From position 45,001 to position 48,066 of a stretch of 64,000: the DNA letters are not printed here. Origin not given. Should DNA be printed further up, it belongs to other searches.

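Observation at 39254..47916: Second block of large structural-like genes, including a Tal-like hub, downstream of the lysis cassette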

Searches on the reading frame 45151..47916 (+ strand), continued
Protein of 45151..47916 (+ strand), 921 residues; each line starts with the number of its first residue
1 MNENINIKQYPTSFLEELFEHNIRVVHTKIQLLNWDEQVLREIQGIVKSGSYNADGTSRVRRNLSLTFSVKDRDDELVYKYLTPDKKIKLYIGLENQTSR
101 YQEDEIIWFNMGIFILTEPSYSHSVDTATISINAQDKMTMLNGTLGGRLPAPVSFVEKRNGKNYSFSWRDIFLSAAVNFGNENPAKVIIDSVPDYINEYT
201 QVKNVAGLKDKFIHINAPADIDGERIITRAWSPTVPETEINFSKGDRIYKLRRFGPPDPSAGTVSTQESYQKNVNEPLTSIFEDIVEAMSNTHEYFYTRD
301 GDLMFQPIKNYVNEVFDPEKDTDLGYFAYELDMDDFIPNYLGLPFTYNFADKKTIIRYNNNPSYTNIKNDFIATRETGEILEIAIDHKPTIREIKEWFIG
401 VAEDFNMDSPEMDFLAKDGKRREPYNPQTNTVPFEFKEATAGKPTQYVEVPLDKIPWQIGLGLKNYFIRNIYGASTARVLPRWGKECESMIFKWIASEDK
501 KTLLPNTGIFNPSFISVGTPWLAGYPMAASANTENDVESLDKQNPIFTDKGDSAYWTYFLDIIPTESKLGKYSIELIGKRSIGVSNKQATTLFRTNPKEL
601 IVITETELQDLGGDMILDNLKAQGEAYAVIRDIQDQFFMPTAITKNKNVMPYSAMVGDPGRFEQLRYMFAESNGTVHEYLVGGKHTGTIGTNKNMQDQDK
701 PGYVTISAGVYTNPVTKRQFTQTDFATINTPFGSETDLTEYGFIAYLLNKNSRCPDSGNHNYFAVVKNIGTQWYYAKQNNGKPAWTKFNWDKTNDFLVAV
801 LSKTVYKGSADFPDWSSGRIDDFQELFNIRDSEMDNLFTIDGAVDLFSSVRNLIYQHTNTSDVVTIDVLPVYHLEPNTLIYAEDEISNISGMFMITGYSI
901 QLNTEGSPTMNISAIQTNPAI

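Call 92: fold_search(model_id=the predicted structure, library=viral)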
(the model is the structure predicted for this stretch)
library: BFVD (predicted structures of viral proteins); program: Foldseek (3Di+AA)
matches with E <= 10: 1324; with E <= 0.001: 381
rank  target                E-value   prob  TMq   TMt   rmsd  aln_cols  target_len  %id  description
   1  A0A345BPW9            3.6e-43  1.00  0.54  0.71   8.2       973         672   18  (no name in the UniProt tables at hand)
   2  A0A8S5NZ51            1.9e-20  1.00  0.32  0.42  29.5       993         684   12  DUF5048 domain-containing protein [Siphoviridae sp. ctTBR23]
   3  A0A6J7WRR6            5.2e-15  1.00  0.23  0.50   9.9       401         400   12  Tail protein [uncultured Caudovirales phage]
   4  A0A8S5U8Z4            5.1e-13  1.00  0.24  0.46  10.3       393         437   16  Tail protein [Siphoviridae sp. ctnMR5]
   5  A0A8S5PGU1            7.1e-13  1.00  0.31  0.52  17.6       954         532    8  Uncharacterized protein [Siphoviridae sp. ctwIa5]
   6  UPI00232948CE         2.1e-12  1.00  0.22  0.53   7.5       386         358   11  (no name look-up for this kind of identifier)
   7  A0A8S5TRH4            1.7e-11  1.00  0.27  0.26  25.4       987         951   10  Minor structural protein putative tail fiber [Siphoviridae sp. ct1SN28]
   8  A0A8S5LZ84            1.9e-11  1.00  0.20  0.16  43.1      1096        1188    9  Tail protein [Caudovirales sp. ct7oE3]
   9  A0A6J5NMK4            5.0e-11  1.00  0.22  0.51   8.1       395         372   11  DUF5047 domain-containing protein [uncultured Caudovirales phage]
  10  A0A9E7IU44            5.0e-11  1.00  0.26  0.23  29.9      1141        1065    8  (no name in the UniProt tables at hand)
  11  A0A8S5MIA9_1          8.1e-11  1.00  0.24  0.28  21.1       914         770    9  Tail protein [Myoviridae sp. ct9Ns12]
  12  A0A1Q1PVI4            9.1e-11  1.00  0.21  0.24  35.8      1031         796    8  LysM [Phage DP-2017a]
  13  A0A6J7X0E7            9.6e-11  1.00  0.24  0.17  33.3      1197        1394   10  Uncharacterized protein [uncultured Caudovirales phage]
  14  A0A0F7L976            3.9e-10  1.00  0.24  0.26  29.7      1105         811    9  Uncharacterized protein [uncultured marine virus]
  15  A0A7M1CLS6            7.1e-10  1.00  0.23  0.34   9.7       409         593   10  (no name in the UniProt tables at hand)
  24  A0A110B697            7.2e-09  1.00  0.23  0.29  24.8      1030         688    8  (no name in the UniProt tables at hand)
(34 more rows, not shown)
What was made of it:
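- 45151..47916 (+): E921: gp27-like baseplate hub / Tal with extra middle domains and a conserved C-terminal ~70 aa (some shorter homologues score weakly against DUF5048 there). 381 BFVD matches, largely named tail proteins, '43 kDa tail protein' or 'late control GPD' (call 92).
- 381 BFVD hits, largely named tail or GPD proteins (call 92).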

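Call 101: search_protein_families(library=pfam, proteins=[L088:3525-7139:+, L088:7145-8107:+, L010:4465-6738:+, L010:6754-7773:+], max_evalue=0.01)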
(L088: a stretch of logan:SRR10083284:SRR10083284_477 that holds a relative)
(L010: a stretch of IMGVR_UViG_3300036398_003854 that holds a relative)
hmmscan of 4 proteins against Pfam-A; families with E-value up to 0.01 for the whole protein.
L088:3525-7139:+ (1205 aa): 1 family
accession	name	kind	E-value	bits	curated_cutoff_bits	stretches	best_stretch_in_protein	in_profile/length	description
PF00149.33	Metallophos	-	1.1e-05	26.4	21.5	1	833-1049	4-159/191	Calcineurin-like phosphoesterase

L088:7145-8107:+ (321 aa): 1 family
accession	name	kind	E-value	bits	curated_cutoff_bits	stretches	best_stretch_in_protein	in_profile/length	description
PF09259.16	Fve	-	0.0029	18.2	25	0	153-217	12-77/111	Fungal immunomodulatory protein Fve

L010:4465-6738:+ (758 aa): 0 families

L010:6754-7773:+ (340 aa): 0 families
